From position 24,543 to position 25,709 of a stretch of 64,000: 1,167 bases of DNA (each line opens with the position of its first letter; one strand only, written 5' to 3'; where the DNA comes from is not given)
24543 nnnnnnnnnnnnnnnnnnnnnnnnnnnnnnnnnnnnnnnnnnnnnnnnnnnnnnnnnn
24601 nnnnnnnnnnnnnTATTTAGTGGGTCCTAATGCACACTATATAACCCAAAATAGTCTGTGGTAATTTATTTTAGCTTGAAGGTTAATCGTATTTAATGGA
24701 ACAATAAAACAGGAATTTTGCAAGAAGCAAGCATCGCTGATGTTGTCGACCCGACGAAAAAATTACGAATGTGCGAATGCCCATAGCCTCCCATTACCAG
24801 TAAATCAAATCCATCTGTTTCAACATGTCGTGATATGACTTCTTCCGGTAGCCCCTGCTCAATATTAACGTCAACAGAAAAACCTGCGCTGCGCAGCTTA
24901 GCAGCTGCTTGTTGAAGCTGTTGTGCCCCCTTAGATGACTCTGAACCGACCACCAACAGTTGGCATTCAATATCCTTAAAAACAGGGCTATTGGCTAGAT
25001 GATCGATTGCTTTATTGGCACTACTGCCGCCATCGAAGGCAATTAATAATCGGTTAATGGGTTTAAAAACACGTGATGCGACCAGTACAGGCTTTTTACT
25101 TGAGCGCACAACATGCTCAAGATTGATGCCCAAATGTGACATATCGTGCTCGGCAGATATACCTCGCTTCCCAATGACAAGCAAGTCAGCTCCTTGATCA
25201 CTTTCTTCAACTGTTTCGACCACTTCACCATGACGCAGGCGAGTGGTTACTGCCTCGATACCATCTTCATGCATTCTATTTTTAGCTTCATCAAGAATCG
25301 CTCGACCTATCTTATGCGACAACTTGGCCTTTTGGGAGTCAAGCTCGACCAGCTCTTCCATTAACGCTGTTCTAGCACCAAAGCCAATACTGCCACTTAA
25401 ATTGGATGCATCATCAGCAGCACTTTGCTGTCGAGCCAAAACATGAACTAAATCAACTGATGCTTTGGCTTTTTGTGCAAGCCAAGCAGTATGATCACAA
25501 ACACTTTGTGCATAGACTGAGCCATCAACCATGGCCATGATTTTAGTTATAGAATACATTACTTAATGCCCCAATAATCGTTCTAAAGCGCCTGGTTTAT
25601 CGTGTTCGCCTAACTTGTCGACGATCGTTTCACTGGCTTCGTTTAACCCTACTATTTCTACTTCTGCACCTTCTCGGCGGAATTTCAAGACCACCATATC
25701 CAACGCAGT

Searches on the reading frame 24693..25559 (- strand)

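Call 19: search_protein_families(library=pfam, proteins=[window:24693-25559:-], max_evalue=0.00001)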
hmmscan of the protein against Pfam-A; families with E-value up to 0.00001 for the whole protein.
window:24693-25559:- (288 aa): 1 family
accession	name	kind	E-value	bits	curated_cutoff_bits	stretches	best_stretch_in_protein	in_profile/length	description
PF00582.32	Usp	-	1.4e-32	113.6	24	2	5-160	3-139/141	Universal stress protein family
